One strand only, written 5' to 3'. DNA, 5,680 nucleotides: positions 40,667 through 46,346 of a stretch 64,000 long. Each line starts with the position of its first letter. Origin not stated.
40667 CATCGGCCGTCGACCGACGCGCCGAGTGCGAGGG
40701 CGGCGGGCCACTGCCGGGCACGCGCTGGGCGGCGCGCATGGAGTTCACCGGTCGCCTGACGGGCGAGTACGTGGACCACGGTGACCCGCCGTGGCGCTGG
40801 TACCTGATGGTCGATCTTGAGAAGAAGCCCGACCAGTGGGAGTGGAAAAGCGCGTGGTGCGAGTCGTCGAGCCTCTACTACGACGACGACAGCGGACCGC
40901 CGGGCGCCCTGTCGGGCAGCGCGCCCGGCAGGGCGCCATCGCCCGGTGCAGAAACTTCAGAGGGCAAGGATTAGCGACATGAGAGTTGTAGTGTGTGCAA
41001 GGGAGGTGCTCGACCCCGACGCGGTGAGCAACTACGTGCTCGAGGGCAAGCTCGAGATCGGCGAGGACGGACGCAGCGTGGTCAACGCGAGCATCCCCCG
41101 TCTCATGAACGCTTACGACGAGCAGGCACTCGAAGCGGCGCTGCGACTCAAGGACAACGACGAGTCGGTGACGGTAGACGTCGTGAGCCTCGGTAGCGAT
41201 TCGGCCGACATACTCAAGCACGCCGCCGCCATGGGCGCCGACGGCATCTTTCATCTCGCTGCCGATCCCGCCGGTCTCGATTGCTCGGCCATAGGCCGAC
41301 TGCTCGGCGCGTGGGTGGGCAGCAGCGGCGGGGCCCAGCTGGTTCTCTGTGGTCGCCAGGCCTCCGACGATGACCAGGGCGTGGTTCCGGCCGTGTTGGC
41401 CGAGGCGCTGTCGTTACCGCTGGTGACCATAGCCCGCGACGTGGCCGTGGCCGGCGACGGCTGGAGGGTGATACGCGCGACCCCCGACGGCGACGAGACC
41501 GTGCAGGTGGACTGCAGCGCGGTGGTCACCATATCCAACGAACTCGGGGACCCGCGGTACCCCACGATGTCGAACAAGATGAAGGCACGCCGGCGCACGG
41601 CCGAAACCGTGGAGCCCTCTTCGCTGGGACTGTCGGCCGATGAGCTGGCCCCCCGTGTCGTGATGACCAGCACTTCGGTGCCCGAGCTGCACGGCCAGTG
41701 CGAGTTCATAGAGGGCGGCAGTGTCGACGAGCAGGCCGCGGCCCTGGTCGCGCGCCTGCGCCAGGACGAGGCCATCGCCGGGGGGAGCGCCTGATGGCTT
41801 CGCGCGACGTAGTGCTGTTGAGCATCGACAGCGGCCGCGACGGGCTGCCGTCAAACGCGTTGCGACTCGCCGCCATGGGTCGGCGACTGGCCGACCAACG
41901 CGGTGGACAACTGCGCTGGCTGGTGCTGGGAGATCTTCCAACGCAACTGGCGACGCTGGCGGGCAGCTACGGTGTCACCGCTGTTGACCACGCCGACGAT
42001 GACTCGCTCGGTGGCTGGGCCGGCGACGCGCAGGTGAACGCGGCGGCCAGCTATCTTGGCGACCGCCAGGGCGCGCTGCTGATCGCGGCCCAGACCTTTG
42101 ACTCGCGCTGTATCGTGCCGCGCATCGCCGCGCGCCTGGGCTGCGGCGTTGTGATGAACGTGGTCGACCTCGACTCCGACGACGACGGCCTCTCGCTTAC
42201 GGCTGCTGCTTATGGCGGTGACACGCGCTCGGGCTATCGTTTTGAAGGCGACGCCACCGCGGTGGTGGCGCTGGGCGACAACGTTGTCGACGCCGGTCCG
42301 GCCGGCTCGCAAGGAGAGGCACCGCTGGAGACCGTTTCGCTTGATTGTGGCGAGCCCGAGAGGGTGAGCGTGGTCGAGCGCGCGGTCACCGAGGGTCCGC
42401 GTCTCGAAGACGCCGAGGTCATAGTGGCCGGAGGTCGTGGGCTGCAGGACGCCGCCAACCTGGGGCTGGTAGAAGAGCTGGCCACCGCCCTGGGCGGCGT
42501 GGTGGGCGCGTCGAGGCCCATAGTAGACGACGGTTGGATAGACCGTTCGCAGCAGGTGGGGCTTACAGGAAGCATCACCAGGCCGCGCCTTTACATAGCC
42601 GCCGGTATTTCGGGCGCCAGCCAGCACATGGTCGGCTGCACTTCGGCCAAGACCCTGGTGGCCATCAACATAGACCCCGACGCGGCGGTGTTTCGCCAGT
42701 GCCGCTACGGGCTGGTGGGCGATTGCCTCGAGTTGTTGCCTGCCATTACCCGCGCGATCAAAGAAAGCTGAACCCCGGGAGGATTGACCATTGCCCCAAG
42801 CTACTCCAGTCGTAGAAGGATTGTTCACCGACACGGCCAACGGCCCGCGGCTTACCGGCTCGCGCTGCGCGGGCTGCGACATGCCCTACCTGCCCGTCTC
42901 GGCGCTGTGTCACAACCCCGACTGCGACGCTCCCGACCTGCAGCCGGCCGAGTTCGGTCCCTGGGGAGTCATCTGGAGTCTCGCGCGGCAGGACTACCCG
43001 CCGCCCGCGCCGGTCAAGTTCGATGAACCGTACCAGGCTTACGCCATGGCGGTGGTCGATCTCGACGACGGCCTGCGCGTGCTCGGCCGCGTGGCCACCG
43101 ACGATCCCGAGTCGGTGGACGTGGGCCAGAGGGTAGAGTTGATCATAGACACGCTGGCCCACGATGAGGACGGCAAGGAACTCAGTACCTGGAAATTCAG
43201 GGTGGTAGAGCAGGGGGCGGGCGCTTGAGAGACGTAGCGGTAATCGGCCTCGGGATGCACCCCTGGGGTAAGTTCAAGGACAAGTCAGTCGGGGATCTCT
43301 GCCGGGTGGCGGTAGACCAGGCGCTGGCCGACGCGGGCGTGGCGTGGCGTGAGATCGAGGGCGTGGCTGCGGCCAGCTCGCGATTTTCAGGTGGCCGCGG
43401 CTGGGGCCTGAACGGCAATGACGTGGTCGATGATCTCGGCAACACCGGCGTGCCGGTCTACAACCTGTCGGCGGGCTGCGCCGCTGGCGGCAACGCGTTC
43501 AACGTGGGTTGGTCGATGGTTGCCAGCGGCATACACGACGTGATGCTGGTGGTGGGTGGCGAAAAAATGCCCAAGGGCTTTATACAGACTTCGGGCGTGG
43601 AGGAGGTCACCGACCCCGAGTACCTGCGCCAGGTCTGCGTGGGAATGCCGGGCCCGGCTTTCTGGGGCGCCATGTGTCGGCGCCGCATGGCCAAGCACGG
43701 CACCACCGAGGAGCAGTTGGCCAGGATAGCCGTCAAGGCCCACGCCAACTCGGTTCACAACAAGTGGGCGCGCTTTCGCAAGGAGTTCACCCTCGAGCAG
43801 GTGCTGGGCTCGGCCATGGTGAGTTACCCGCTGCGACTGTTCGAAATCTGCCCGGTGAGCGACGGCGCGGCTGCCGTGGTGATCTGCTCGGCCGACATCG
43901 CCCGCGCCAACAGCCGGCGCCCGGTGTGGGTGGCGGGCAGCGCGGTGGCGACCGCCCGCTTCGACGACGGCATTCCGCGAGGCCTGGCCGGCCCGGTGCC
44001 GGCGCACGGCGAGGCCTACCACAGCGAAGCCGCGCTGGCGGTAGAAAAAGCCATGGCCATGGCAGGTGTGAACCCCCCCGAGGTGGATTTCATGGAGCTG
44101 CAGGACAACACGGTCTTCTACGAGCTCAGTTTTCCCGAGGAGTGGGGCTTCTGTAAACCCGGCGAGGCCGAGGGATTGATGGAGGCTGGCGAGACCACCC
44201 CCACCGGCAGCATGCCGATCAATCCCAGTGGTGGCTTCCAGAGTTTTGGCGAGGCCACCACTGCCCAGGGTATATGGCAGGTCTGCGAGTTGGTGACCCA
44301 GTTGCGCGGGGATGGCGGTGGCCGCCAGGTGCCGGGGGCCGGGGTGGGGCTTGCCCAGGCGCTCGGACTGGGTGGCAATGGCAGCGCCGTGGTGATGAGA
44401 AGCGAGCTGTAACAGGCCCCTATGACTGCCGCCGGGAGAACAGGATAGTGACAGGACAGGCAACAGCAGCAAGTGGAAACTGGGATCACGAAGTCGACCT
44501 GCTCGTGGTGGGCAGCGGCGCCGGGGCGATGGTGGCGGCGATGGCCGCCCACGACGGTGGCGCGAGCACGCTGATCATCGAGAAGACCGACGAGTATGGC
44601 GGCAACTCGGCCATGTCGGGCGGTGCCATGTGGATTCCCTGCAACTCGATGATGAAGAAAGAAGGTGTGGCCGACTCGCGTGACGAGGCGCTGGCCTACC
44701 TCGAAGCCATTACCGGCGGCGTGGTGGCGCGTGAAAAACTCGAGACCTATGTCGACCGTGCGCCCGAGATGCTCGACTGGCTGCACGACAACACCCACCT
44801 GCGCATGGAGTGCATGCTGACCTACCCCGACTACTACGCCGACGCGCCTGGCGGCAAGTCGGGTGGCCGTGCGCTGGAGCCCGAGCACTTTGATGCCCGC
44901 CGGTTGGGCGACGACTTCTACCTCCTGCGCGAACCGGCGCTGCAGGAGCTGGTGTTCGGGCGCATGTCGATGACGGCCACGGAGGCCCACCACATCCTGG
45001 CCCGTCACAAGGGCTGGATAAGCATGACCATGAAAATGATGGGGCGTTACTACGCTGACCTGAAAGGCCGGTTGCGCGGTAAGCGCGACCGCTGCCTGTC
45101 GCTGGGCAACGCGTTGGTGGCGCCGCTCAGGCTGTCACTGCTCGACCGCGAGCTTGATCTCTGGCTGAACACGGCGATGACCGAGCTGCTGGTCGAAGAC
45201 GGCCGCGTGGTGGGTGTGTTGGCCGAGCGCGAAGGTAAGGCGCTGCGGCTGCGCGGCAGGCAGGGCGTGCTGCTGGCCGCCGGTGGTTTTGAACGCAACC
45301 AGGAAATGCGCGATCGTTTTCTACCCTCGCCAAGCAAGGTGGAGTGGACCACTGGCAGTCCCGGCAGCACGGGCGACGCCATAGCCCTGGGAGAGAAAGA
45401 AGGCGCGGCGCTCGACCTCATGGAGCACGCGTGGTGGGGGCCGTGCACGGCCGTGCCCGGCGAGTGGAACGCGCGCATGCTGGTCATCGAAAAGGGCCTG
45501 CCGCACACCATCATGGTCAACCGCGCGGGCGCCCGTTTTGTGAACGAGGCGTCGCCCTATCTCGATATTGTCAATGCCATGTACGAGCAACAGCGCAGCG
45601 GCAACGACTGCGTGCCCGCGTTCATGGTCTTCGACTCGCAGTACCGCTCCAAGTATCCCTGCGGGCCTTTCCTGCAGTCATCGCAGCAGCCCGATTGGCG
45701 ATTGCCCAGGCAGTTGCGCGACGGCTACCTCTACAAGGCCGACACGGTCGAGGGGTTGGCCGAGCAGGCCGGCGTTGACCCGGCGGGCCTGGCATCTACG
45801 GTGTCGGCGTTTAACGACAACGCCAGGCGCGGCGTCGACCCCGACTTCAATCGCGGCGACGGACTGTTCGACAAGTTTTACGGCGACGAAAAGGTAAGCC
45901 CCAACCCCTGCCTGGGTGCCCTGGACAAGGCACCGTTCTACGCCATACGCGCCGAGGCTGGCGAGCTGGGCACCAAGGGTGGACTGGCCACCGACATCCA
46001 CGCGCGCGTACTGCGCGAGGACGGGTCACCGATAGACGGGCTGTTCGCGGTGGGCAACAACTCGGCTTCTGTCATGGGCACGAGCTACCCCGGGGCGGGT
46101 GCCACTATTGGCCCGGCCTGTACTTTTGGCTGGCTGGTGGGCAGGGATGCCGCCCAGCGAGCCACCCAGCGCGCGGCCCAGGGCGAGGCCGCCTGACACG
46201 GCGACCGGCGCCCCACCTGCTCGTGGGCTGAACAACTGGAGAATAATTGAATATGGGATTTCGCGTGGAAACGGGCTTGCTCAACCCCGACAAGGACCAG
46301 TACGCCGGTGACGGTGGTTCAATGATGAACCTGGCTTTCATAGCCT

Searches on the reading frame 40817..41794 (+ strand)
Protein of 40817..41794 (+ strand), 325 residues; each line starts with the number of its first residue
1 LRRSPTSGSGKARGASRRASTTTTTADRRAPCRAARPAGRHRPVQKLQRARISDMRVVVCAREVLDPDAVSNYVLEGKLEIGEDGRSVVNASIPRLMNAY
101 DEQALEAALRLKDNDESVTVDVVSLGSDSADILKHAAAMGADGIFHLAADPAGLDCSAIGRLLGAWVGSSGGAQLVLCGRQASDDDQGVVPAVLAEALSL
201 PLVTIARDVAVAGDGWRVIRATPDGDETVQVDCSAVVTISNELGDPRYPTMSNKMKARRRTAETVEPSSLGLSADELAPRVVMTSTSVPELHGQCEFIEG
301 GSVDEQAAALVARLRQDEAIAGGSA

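Call 67: search_protein_families(library=pfam, proteins=[window:40817-41794:+], max_evalue=0.00001)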
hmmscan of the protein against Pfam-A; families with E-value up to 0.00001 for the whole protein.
window:40817-41794:+ (325 aa): 1 family
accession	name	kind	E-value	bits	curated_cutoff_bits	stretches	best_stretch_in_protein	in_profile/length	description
PF01012.27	ETF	-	3.5e-24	86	26.7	1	93-268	9-179/181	Electron transfer flavoprotein domain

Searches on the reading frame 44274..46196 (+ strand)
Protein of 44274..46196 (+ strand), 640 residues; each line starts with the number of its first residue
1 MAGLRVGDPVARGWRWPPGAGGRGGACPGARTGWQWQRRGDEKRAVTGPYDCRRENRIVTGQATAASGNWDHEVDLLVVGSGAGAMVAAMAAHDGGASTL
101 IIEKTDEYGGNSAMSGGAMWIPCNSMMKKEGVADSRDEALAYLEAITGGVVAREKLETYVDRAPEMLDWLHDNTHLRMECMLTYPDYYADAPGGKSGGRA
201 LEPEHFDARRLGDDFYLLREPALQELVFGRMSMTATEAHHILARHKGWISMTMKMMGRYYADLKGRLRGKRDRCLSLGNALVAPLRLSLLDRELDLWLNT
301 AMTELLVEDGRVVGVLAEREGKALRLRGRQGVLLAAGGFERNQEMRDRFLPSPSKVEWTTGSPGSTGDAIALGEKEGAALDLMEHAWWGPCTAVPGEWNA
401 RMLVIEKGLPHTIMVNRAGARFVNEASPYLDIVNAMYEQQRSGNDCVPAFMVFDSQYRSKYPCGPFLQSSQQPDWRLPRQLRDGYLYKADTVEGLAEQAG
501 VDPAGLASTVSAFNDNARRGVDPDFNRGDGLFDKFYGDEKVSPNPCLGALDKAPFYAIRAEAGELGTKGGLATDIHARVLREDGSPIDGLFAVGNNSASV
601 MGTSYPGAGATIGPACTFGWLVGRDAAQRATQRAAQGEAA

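Call 67: search_protein_families(library=pfam, proteins=[window:44274-46196:+], max_evalue=0.00001)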
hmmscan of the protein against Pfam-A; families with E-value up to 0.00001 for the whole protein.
window:44274-46196:+ (640 aa): 2 families
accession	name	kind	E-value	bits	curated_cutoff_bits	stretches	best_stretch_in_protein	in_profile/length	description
PF00890.30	FAD_binding_2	-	1.4e-80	272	20.4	1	75-611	1-413/414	FAD binding domain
PF12831.13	FAD_oxidored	-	1.4e-09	38.2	27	1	75-145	1-70/416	FAD dependent oxidoreductase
